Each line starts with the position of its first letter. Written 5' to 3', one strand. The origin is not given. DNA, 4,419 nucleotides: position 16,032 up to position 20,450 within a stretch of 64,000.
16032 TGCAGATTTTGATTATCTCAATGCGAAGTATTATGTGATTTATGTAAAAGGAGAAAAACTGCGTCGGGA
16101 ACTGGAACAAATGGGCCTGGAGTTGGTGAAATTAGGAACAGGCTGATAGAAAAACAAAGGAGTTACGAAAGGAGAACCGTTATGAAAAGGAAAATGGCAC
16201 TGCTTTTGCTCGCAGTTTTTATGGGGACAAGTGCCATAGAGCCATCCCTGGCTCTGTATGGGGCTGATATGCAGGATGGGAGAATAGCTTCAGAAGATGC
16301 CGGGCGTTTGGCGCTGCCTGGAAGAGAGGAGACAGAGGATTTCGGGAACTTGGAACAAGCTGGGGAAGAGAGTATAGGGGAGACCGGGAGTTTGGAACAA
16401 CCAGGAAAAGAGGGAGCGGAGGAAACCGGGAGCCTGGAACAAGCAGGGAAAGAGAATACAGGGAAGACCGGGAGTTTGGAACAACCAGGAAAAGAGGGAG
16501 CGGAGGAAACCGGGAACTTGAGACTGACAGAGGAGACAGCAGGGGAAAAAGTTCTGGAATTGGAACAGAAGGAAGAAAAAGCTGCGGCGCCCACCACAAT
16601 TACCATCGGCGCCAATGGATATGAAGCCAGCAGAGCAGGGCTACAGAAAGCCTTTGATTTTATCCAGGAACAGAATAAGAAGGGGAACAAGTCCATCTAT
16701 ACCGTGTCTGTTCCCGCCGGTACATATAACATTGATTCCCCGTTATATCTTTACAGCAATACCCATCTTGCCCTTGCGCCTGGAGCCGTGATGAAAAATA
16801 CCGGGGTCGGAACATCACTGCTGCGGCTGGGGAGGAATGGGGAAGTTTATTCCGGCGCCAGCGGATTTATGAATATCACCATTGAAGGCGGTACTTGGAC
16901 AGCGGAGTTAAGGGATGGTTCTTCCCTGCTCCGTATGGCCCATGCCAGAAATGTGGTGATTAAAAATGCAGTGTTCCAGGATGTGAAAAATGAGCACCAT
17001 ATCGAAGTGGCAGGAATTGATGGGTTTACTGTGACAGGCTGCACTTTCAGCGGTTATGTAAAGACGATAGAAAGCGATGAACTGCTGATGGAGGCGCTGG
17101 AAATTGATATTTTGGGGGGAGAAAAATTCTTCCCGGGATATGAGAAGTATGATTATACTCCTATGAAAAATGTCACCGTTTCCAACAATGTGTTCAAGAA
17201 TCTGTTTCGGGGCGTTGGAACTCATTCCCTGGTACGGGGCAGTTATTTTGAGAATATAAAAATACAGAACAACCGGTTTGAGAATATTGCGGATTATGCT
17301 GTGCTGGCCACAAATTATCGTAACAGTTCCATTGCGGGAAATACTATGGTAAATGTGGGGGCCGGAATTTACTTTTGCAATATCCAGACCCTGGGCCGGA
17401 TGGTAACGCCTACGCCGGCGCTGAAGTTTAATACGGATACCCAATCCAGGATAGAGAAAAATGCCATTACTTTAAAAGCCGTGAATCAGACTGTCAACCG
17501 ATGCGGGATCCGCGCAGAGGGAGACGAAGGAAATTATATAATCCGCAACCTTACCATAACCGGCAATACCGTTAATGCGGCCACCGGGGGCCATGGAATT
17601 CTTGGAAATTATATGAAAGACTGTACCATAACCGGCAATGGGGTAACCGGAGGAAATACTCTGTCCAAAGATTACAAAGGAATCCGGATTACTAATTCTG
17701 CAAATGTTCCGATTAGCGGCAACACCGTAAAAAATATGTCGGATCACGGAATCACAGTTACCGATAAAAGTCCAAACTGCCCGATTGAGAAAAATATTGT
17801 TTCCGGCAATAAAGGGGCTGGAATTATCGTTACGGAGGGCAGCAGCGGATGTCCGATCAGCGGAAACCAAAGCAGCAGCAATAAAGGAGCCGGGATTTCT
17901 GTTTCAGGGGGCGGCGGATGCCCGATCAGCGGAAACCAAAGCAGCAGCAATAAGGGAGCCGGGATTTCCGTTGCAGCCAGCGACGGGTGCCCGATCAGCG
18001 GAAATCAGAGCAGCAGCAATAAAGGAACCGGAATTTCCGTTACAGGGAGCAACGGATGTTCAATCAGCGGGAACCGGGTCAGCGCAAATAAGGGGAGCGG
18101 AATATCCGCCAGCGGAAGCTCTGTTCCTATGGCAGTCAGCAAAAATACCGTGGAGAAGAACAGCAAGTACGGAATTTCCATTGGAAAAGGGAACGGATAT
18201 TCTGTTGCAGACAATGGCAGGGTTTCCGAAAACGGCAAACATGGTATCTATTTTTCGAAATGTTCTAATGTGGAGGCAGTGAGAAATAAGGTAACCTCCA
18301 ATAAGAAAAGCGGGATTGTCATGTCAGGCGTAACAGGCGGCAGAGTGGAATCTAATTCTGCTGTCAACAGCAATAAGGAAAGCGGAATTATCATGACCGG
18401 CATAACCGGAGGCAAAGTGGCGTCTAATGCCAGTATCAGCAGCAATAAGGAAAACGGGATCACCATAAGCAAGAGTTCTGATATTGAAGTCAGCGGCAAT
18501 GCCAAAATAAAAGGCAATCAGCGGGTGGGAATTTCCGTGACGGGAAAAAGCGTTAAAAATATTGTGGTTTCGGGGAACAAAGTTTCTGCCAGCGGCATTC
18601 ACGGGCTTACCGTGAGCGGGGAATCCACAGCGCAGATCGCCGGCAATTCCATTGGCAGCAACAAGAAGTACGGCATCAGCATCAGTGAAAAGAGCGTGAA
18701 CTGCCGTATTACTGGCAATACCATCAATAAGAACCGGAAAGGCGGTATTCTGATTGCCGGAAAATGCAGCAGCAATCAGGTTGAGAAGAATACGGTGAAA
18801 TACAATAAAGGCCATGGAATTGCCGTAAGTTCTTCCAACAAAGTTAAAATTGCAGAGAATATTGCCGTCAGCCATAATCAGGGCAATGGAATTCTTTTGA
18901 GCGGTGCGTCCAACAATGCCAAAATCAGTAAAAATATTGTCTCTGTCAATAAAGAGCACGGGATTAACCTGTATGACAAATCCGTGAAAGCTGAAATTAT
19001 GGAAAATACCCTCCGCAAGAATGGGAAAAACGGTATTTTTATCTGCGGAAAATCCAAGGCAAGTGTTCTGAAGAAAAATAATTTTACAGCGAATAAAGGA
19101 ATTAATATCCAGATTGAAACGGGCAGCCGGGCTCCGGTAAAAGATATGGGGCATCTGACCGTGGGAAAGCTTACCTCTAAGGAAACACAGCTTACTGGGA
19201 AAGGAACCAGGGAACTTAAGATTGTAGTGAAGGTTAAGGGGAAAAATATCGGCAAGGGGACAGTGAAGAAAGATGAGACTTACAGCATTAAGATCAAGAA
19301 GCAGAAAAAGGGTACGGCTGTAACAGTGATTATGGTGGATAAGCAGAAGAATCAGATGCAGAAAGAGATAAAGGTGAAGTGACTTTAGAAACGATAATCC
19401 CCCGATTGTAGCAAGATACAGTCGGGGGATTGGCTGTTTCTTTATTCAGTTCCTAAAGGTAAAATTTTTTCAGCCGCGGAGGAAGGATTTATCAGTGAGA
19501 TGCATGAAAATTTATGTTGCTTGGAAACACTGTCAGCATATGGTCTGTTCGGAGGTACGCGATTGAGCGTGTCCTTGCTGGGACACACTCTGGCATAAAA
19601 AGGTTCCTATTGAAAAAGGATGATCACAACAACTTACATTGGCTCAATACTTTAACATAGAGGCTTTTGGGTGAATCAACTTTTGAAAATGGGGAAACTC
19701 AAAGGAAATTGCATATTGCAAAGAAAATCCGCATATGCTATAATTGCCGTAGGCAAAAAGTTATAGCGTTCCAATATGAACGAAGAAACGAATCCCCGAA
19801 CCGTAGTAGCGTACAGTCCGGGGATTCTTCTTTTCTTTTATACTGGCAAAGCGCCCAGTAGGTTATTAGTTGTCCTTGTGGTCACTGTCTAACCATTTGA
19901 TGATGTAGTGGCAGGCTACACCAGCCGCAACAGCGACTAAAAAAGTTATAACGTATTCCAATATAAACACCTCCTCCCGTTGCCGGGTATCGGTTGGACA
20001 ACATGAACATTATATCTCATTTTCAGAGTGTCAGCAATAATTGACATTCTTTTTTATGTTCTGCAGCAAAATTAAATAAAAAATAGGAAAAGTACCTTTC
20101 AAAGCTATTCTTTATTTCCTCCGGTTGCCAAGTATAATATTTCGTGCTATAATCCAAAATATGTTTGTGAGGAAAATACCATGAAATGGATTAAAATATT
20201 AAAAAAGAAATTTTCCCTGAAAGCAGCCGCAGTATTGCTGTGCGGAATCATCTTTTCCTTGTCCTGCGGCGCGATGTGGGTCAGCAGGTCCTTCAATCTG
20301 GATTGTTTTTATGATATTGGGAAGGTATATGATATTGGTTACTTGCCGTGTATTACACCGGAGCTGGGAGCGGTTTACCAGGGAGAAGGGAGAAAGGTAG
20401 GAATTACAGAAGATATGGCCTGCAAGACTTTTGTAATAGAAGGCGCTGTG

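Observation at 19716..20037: Hidden par/Fst-like type I toxin-antitoxin module in the 0.8-kb 'empty' spacer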

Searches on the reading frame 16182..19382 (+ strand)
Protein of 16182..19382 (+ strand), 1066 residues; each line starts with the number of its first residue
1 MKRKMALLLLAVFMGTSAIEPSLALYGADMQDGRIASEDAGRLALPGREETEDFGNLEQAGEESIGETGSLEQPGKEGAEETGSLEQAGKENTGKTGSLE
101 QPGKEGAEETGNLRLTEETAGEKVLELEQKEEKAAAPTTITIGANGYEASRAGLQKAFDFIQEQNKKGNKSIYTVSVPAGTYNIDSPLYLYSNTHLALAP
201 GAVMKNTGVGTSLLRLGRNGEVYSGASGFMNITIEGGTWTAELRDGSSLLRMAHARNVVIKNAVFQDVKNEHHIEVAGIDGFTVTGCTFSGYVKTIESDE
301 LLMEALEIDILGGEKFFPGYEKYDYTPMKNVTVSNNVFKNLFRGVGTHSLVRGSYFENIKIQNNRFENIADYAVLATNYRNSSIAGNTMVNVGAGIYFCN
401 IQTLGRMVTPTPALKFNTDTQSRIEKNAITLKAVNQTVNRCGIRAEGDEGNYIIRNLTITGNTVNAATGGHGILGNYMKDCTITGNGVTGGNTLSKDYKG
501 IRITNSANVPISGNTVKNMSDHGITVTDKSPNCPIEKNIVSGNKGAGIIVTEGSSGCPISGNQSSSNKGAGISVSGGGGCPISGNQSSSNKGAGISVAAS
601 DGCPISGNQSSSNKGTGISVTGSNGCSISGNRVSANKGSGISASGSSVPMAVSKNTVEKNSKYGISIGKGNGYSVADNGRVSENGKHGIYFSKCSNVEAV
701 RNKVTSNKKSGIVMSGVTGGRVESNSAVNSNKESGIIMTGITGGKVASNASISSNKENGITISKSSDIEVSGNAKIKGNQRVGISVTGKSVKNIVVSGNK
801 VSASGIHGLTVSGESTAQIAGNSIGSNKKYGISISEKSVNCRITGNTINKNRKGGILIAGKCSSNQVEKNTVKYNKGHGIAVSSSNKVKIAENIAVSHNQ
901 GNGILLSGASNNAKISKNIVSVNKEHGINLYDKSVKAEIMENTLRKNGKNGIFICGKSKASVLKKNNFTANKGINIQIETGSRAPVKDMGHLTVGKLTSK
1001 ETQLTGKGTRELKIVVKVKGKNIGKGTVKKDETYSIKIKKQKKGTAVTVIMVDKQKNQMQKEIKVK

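Call 43: search_protein_families(library=pfam, proteins=[window:16182-19382:+], max_evalue=0.001)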
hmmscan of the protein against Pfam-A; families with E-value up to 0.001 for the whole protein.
window:16182-19382:+ (1066 aa): 3 families
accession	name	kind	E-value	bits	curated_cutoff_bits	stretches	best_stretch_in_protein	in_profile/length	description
PF13229.12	Beta_helix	-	5.1e-83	276.9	25.9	7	735-893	2-156/158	Right handed beta helix region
PF05048.19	NosD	-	8.6e-57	192.4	23.6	7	530-678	24-167/212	Periplasmic copper-binding protein (NosD)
PF17936.7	Big_6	-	2e-09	38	27.6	1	993-1058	6-73/83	Bacterial Ig domain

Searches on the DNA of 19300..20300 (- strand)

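Call 5: search_rna_families(source=window, start=19300, end=20300, threshold=evalue, max_evalue=10, show_alignments=3)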
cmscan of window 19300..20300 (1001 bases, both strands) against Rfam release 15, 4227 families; matches with E-value up to 10: 15.
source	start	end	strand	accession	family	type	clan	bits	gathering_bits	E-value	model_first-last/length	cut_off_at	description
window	19397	19521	-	RF01822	RsaJ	Gene; sRNA;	-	26.6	100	0.00046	1-287/287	no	RNA Staph. aureus A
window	19780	20001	-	RF02442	SpF66_sRNA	Gene; sRNA;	-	26.5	42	0.0004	1-239/239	no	Streptococcus sRNA SpF66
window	19390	19520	-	RF00514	His_leader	Cis-reg; leader;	-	19.9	49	1.3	1-126/126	no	Histidine operon leader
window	19778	19833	-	RF03704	MIR4380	Gene; miRNA;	-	19.8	83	0.51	1-82/82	no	MIR4380 microRNA precursor family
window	19785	19896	-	RF00506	Thr_leader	Cis-reg; leader;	-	19.4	55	0.67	1-118/118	no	Threonine operon leader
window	19897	19967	+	RF01561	DdR11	Gene; snRNA; snoRNA; CD-box;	-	18.8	65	0.75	1-76/76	no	Dictyostelium snoRNA DdR11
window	20020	20188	+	RF03118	gCoV-5UTR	Cis-reg;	CL00116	18.8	124.9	5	1-200/200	no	Gammacoronavirus 5'UTR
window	19784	19906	-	RF00514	His_leader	Cis-reg; leader;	-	18.6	49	2.4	1-126/126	no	Histidine operon leader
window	19784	19833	-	RF01025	mir-934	Gene; miRNA;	-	17.3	80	2.9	1-83/83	no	mir-934 microRNA precursor family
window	19769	19848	-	RF04244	MIR169_6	Gene; miRNA;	CL00098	16.7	54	2.4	1-99/99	no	MIR169_6 microRNA precursor family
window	19969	20002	+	RF01370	CRISPR-DR57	Gene; CRISPR;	-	16.2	39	2.1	1-37/37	no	CRISPR RNA direct repeat element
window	19794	19823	-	RF00639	mir-515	Gene; miRNA;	CL00096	15.6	68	8.9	1-87/87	no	mir-515 microRNA precursor family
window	19740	19827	-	RF02694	RalA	Gene; sRNA;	-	13.5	170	3.6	1-179/179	no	RalR antitoxin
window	19569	19656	+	RF00065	snoR9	Gene; snRNA; snoRNA; CD-box;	CL00132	13.2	90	2.7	1-128/128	no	Small nucleolar RNA snoR9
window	20040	20085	-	RF02777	OppA_thermometer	Cis-reg; thermoregulator;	-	12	290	1.5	1-304/304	no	OppA 5' UTR thermometer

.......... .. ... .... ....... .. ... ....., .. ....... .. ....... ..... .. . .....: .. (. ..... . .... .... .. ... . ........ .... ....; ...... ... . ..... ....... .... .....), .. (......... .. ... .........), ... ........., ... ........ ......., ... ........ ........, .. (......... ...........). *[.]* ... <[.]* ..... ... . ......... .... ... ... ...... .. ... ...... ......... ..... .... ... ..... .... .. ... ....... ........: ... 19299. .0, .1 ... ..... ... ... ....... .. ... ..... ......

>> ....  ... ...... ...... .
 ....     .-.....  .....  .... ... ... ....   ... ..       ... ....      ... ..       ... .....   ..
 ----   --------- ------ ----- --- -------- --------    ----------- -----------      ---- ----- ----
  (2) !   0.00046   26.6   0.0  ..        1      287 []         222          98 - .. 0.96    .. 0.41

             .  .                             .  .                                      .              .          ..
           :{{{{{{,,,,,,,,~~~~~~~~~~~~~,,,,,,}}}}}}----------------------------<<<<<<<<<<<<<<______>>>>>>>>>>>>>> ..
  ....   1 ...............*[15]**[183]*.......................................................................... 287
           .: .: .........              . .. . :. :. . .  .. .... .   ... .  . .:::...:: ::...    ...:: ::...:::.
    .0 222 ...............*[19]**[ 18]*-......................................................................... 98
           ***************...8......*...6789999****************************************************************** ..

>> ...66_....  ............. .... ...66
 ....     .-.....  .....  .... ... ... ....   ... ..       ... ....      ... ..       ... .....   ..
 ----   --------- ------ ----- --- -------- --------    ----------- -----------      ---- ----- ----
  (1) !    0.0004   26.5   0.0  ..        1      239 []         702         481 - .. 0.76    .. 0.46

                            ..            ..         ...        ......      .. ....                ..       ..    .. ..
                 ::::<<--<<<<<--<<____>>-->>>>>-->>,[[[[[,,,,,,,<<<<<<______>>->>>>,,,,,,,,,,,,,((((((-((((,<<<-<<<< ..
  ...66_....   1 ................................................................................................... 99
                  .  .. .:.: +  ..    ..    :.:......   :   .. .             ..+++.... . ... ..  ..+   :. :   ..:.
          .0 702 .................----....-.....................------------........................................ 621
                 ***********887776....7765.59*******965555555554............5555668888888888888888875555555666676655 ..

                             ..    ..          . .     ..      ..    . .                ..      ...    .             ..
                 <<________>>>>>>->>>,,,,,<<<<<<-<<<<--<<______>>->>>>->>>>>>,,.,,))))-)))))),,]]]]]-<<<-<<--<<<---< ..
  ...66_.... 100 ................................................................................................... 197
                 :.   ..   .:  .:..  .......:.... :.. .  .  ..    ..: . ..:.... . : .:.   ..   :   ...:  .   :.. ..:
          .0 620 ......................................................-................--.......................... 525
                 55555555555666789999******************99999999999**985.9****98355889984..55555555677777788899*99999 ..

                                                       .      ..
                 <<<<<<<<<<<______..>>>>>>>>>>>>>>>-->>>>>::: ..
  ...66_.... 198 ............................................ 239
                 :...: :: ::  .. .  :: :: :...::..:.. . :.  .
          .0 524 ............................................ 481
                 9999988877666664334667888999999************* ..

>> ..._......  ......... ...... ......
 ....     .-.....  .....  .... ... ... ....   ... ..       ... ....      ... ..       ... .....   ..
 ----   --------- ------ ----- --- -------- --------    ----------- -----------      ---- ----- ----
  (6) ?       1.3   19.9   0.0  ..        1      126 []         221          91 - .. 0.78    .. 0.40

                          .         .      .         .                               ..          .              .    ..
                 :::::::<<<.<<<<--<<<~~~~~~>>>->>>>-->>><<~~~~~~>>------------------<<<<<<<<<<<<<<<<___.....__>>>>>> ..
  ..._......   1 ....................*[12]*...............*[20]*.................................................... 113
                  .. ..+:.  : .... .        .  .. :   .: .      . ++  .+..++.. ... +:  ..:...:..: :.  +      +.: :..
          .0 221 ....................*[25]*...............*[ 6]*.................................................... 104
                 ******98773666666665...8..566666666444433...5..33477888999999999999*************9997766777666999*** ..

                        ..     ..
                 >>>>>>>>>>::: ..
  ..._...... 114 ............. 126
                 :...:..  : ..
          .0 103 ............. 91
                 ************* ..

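Call 46: search_dna_similar(query=window:19700-20060:-, collection=phages, mode=distant, max_rows=15)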
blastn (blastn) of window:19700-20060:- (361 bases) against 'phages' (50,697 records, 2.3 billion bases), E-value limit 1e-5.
Records with a match: 3; places in all: 3; records where one place covers at least 80% of the query: 2.
Best place of each record, by identity: 60-80% 3.
By first word of the organism name: bajarodino 3.
By host as written in the record: Peromyscus fraterculus 3.
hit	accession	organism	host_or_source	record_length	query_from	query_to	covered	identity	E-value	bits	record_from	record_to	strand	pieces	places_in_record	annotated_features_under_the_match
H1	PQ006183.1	bajarodino virus 15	Peromyscus fraterculus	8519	45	352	85%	72.2%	3e-33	148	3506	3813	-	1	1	none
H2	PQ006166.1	bajarodino virus 29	Peromyscus fraterculus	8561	45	352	85%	71.8%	4e-32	143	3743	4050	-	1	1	hypothetical protein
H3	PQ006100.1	bajarodino virus 68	Peromyscus fraterculus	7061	47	194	41%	77.2%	1e-20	106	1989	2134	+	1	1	DNA binding protein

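Call 47: search_dna_similar(query=window:19700-20060:-, collection=plasmids, mode=distant, max_rows=15)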
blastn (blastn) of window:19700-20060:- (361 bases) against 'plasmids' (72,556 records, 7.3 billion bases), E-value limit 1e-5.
Records with a match: 1; places in all: 1; records where one place covers at least 80% of the query: 0.
Best place of each record, by identity: 60-80% 1.
By first word of the organism name: uncultured 1.
By predicted mobility (MOB-suite, as given by PLSDB): non-mobilizable 1.
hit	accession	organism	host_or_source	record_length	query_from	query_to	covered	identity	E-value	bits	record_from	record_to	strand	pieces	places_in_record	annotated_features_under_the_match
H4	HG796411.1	uncultured bacterium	-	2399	56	174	33%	72.3%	4e-6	60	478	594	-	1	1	none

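Call 48: get_annotated_region(hit=H1, flank=5000)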
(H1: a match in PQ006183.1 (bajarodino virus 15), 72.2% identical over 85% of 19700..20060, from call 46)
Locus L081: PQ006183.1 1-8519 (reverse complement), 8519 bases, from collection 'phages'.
description: Bajarodino virus 15 isolate BGG_01_18, complete genome.
organism: bajarodino virus 15 (NCBI taxid 3342902)
taxonomy: Viruses; Monodnaviria; Loebvirae; Hofneiviricota; Faserviricetes; Tubulavirales; Inoviridae; Inovirus
host: Peromyscus fraterculus; source: feces; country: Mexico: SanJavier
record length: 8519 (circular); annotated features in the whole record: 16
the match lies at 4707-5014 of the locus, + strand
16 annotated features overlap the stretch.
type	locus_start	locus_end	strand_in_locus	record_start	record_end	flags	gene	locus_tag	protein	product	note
CDS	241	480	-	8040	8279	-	-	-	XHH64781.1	hypothetical protein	-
CDS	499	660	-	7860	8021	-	-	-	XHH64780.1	hypothetical protein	-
CDS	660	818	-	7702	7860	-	-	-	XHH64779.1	hypothetical protein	-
CDS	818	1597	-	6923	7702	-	-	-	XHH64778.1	hypothetical protein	-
CDS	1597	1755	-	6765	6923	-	-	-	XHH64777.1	hypothetical protein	-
CDS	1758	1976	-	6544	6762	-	-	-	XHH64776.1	hypothetical protein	-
CDS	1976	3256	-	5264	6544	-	-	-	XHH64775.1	hypothetical protein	-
CDS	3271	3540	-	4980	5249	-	-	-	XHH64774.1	RstB-like protein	-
CDS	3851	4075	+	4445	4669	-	-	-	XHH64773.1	helix-helix protein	-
CDS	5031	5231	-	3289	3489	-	-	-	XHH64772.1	SprT-like protein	-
CDS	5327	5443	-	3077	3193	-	-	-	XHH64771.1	hypothetical protein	-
CDS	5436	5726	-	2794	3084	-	-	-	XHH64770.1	hypothetical protein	-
CDS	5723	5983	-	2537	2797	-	-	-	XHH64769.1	hypothetical protein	-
CDS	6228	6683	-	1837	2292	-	-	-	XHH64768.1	hypothetical protein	-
CDS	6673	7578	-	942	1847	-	-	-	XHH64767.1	replication initiator protein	-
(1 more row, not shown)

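Call 49: get_annotated_region(hit=H4, flank=2000)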
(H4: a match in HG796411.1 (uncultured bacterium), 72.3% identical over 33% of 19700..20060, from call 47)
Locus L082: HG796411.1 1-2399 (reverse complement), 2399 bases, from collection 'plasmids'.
description: Uncultured bacterium plasmid pRGI00989
organism: uncultured bacterium (NCBI taxid 77133)
taxonomy: Bacteria; ; ; ; ; ; uncultured bacterium
host: -; source: -; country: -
typing (MOB-suite, as given by PLSDB): non-mobilizable
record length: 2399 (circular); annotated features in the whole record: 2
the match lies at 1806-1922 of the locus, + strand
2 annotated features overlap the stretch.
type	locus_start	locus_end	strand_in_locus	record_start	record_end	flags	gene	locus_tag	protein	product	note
CDS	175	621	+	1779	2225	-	-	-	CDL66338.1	-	-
CDS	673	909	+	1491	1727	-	-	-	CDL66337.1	-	-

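Call 69: search_rna_families(sources=[L081, L002, L042, L057], threshold=evalue, max_evalue=0.01)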
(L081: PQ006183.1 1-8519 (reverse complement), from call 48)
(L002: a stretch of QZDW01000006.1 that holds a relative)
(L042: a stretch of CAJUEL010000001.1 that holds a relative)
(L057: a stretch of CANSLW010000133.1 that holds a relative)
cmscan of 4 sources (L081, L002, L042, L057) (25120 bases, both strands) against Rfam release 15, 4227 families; matches with E-value up to 0.01: 5.
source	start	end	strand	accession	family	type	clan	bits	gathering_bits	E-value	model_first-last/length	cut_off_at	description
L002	5724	5794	-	RF00005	tRNA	Gene; tRNA;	CL00001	77.5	29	1e-15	1-71/71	no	tRNA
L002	5836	5908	-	RF00005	tRNA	Gene; tRNA;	CL00001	71.9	29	3.7e-14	1-71/71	no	tRNA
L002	5949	6030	-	RF00005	tRNA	Gene; tRNA;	CL00001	48.7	29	9.1e-08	1-71/71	no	tRNA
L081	4722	4943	+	RF02442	SpF66_sRNA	Gene; sRNA;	-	31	42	0.00057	1-239/239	no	Streptococcus sRNA SpF66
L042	2966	3182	+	RF02442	SpF66_sRNA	Gene; sRNA;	-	27.3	42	0.0061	1-239/239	no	Streptococcus sRNA SpF66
